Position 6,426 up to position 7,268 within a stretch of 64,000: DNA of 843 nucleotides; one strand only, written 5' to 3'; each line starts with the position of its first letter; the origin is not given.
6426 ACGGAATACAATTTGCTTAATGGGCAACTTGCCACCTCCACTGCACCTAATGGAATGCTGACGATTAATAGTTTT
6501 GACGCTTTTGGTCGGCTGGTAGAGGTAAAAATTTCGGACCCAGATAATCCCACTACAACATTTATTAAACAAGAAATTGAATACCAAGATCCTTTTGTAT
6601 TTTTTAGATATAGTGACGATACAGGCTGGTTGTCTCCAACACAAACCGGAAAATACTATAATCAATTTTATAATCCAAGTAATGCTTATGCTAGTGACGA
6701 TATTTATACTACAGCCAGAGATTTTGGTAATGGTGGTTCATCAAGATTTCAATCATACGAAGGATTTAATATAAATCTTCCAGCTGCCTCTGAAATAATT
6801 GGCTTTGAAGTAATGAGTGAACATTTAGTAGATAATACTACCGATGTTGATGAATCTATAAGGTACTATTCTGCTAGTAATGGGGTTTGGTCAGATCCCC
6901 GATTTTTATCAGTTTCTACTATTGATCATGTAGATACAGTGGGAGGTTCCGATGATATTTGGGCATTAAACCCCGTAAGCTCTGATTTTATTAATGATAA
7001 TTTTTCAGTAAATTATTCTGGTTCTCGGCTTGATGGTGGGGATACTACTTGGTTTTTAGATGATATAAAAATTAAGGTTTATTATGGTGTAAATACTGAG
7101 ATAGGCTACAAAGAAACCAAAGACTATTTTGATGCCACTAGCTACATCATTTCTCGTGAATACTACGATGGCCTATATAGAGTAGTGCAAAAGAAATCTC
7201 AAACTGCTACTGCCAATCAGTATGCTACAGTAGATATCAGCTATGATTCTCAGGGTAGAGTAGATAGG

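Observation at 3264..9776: Giant Sec-secreted SpvB-N / FG-GAP / RHS-repeat (Tc-BC-like) protein in a small, AT-rich, apparently reduced genome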

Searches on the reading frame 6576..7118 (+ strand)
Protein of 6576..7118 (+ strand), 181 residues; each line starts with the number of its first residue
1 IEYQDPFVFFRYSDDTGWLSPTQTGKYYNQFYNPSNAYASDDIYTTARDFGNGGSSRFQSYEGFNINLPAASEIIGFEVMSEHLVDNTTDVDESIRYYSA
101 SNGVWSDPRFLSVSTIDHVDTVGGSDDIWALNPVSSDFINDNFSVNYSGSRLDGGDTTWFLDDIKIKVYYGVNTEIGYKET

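Call 31: search_protein_families(library=pfam, proteins=[window:6594-7109:+], max_evalue=0.1)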
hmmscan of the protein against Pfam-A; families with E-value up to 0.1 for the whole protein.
seq(172 aa): 0 families

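Call 39: search_protein_representatives(protein=window:6576-7118:+)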
Query: 181 residues. Proteins with E-value up to 0.001 (for the whole library): 678; up to 1e-10: 90; up to 1e-30: 1. The best 150 are listed.
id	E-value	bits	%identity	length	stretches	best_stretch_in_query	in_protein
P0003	3.1e-39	151.2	30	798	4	13-179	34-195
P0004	3.2e-26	108.7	30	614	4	7-177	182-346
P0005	9.3e-24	100.7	38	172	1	15-171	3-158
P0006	8.9e-22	94.2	35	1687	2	11-172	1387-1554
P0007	1.6e-21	93.5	40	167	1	15-171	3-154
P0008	3.6e-21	92.3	34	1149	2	13-170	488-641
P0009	7.8e-20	87.9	38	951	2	17-170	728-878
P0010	3.1e-19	86.0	37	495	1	4-172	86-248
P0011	3.8e-19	85.7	38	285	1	14-171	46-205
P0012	3.9e-19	85.6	33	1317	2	7-171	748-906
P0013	5.9e-19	85.1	40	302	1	15-174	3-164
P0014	1.1e-18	84.1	39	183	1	15-176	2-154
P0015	2.6e-18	82.9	39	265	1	14-171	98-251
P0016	3.7e-18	82.4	38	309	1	15-171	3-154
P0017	1.0e-17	81.0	36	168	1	15-177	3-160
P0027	2.0e-15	73.6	36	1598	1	13-171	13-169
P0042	4.4e-14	69.2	37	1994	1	13-170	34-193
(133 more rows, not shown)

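Call 41: search_protein_families(library=pfam, alignment_id=A1, max_evalue=0.01)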
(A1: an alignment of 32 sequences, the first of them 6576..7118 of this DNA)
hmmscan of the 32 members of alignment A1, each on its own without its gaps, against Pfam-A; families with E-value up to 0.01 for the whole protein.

A. member 1, window:6576-7118:+ (181 aa): 0 families

B. families by the number of members that match (of 32 scanned): 2 families
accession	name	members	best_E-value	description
PF01419.22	Jacalin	1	0.0039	Jacalin-like lectin domain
PF23844.1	NCTSP_N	1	0.0088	Non-contractile tail sheath N-terminal domain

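Call 42: search_protein_families(library=phrogs, alignment_id=A1, max_evalue=0.001)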
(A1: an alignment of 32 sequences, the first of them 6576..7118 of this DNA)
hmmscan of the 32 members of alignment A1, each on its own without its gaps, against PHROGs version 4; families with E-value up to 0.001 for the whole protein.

A. member 1, window:6576-7118:+ (181 aa): 0 families

B. families by the number of members that match (of 32 scanned): 1 family
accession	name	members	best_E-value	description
phrog_28690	-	1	5.8e-05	-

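Call 46: search_protein_families(library=pfam, proteins=[P0003, P0006, P0008, P0012, P0027, P0042, P0009], max_evalue=0.0001)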
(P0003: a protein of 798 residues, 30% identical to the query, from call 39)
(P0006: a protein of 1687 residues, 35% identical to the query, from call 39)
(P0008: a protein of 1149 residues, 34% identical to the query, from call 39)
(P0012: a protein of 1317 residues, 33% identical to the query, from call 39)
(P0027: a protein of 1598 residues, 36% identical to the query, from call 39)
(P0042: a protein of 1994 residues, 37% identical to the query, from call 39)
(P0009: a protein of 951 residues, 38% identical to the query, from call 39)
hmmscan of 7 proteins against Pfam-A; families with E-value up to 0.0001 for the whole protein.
P0003 (798 aa): 1 family
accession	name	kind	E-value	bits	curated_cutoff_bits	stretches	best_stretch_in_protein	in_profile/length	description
PF00404.24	Dockerin_1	-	5.6e-09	36.5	22.9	1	735-786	1-53/57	Dockerin type I domain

P0006 (1687 aa): 2 families
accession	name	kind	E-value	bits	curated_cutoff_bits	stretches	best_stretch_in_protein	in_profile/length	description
PF01551.29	Peptidase_M23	-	6.9e-13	49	28.7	1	690-776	2-90/96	Peptidase family M23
PF00404.24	Dockerin_1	-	3.6e-05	24.3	22.9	1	1213-1257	2-51/57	Dockerin type I domain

P0008 (1149 aa): 1 family
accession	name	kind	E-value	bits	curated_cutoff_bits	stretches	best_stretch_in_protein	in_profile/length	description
PF01183.26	Glyco_hydro_25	-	2.2e-33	116.5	27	1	54-230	9-180/180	Glycosyl hydrolases family 25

P0012 (1317 aa): 0 families

P0027 (1598 aa): 5 families
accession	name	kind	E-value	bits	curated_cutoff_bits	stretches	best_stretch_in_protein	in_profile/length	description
PF00092.34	VWA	-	2.8e-14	54.2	23.8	1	342-513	1-168/174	von Willebrand factor type A domain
PF13519.12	VWA_2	-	9e-13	49.2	27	1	344-443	2-106/107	von Willebrand factor type A domain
PF19403.5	SpaA_2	-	1.3e-12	48.5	25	0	838-873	1-37/96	Prealbumin-like fold domain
PF17802.7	SpaA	-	5.1e-07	30.2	23.1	0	958-1015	11-59/91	Prealbumin-like fold domain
PF24514.1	SpaA_4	-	3.6e-06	28.2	27.3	0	552-635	13-106/107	Prealbumin-like fold domain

P0042 (1994 aa): 4 families
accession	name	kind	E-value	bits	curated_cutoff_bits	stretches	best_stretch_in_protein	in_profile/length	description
PF19403.5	SpaA_2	-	8.2e-24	84.5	25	1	774-857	4-95/96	Prealbumin-like fold domain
PF00092.34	VWA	-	4.7e-13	50.2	23.8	1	368-540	1-168/174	von Willebrand factor type A domain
PF13519.12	VWA_2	-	1.6e-10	42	27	1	370-470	2-106/107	von Willebrand factor type A domain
PF24514.1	SpaA_4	-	4.3e-07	31.2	27.3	0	796-861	27-106/107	Prealbumin-like fold domain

P0009 (951 aa): 1 family
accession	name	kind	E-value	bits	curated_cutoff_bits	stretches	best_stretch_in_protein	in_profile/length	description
PF01551.29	Peptidase_M23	-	3.1e-09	37.3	28.7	1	141-235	2-89/96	Peptidase family M23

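Call 49: predict_structure(alignment_id=A1)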
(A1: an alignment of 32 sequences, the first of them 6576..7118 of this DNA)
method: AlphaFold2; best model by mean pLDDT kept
length: 181 residues; sequences in the alignment: 32
mean_pLDDT: 93.1   pTM: 0.86
mean pLDDT of the five models: 93.1, 93.0, 92.6, 92.3, 92.2
residues with pLDDT >= 90: 147; 70-90: 23; 50-70: 11; < 50: 0
segments of 3 or more residues with pLDDT < 50: none
pLDDT, mean of each block of 10 residues (from residue 1): 66 91 98 98 97 90 96 96 96 97 97 98 97 94 96 93 98 78 64
secondary structure, 60 per line:
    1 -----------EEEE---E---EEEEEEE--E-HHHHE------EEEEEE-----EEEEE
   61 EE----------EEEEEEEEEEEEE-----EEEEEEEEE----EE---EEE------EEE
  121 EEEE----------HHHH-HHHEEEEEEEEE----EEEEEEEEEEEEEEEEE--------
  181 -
elements in order: E12-15 E23-29 H34-37 E45-50 E56-62 E73-85 E91-99 E109-111 E118-124 H135-138 E143-151 E156-172

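Call 52: fold_search(model_id=the predicted structure, library=pdb)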
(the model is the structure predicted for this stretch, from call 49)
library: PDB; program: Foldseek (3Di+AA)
matches with E <= 10: 1745; with E <= 0.001: 54
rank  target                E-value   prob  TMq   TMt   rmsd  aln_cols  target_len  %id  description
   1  1wky                  8.9e-05  1.00  0.42  0.19   8.6       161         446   12  Crystal structure of alkaline mannanase from Bacillus sp. strain JAMB-602: catalytic domain and its Carbohydrate Binding (released 2005-06-15)
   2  2zez_C                1.1e-04  1.00  0.39  0.46   5.7       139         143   12  Family 16 Carbohydrate Binding Module-2 (released 2008-03-25)
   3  8hhv_A                1.1e-04  1.00  0.42  0.19   6.4       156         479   15  endo-alpha-D-arabinanase EndoMA1 from Microbacterium arabinogalactanolyticum (released 2023-08-16)
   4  3oeb_A                1.3e-04  1.00  0.43  0.52   7.1       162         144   12  Crystal structure of the Q121E mutant of C.polysaccharolyticus CBM16-1 bound to mannopentaose (released 2010-08-25)
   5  3oea_A                1.4e-04  1.00  0.43  0.51   6.4       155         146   12  Crystal structure of the Q121E mutants of C.polysaccharolyticus CBM16-1 bound to cellopentaose (released 2010-08-25)
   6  2zey_A                1.5e-04  1.00  0.42  0.50   6.8       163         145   12  Family 16 carbohydrate binding module (released 2008-03-04)
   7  4bj0_A                1.6e-04  1.00  0.40  0.42   8.1       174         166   10  Xyloglucan binding module (CBM4-2 X2-L110F) in complex with branched xyloses (released 2014-04-23)
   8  1gu3_A                1.9e-04  1.00  0.46  0.57   6.3       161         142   12  CBM4 structure and function (released 2002-09-26)
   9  2xon_L                1.9e-04  1.00  0.39  0.46   7.9       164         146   13  Structure of TmCBM61 in complex with beta-1,4-galactotriose at 1.4 A resolution (released 2010-09-08)
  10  8ic1_A                2.2e-04  1.00  0.43  0.19   6.3       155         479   14  endo-alpha-D-arabinanase EndoMA1 D51N mutant from Microbacterium arabinogalactanolyticum in complex with arabinooligos (released 2023-08-16)
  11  2xom_A                2.3e-04  1.00  0.39  0.47   7.7       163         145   12  Atomic resolution structure of TmCBM61 in complex with beta-1,4- galactotriose (released 2010-09-08)
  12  2zez_A                2.6e-04  1.00  0.38  0.46   5.9       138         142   14  Family 16 Carbohydrate Binding Module-2 (released 2008-03-25)
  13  7qx5                  2.9e-04  1.00  0.40  0.15   7.5       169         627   12  mosquitocidal Cry11Aa-Y449F determined at pH 7 from naturally-occurring nanocrystals by Serial femtosecond crystallograp (released 2022-07-27)
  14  2zex_A                3.1e-04  1.00  0.41  0.48   7.0       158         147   12  Family 16 carbohydrate binding module (released 2008-03-04)
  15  2zey_B                3.1e-04  1.00  0.41  0.49   6.3       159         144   11  Family 16 carbohydrate binding module (released 2008-03-04)
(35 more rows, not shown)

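Call 87: fold_search(model_id=the predicted structure, library=viral)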
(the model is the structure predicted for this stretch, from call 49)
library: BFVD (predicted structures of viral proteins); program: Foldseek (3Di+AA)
matches with E <= 10: 1906; with E <= 0.001: 175
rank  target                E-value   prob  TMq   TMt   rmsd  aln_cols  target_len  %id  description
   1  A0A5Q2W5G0            1.3e-11  1.00  0.75  0.12   3.7       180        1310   18  (no name in the UniProt tables at hand)
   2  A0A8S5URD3            6.7e-11  1.00  0.63  0.52   5.2       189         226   16  Uncharacterized protein [Siphoviridae sp. ctg6c78]
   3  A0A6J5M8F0            1.7e-09  1.00  0.68  0.62   9.7       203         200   12  Uncharacterized protein [uncultured Caudovirales phage]
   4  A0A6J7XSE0            4.3e-08  1.00  0.61  0.63   5.4       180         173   14  Uncharacterized protein [uncultured Caudovirales phage]
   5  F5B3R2                2.1e-07  1.00  0.50  0.18   6.3       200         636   15  (no name in the UniProt tables at hand)
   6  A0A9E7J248            6.7e-07  1.00  0.53  0.32  11.5       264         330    8  (no name in the UniProt tables at hand)
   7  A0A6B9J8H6            9.3e-07  1.00  0.64  0.14   4.4       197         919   12  (no name in the UniProt tables at hand)
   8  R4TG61                1.3e-06  1.00  0.61  0.26   5.8       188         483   11  Uncharacterized protein [Haloarcula hispanica tailed virus 2]
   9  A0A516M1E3            2.0e-06  1.00  0.47  0.14   7.0       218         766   15  (no name in the UniProt tables at hand)
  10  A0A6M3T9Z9            7.4e-06  1.00  0.60  0.23   5.1       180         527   14  Uncharacterized protein [Sphingomonas phage Kharn]
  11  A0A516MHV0            7.4e-06  1.00  0.45  0.14   8.6       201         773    7  (no name in the UniProt tables at hand)
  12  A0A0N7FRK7            7.4e-06  1.00  0.31  0.18  10.3       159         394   16  (no name in the UniProt tables at hand)
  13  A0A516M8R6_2          8.8e-06  1.00  0.52  0.10   5.5       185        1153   10  (no name in the UniProt tables at hand)
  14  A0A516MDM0            1.5e-05  1.00  0.60  0.60   4.9       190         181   10  (no name in the UniProt tables at hand)
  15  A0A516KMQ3            1.5e-05  1.00  0.44  0.18  10.7       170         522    7  Putative pectate lyase protein [Bacillus phage vB_BmeM-Goe8]
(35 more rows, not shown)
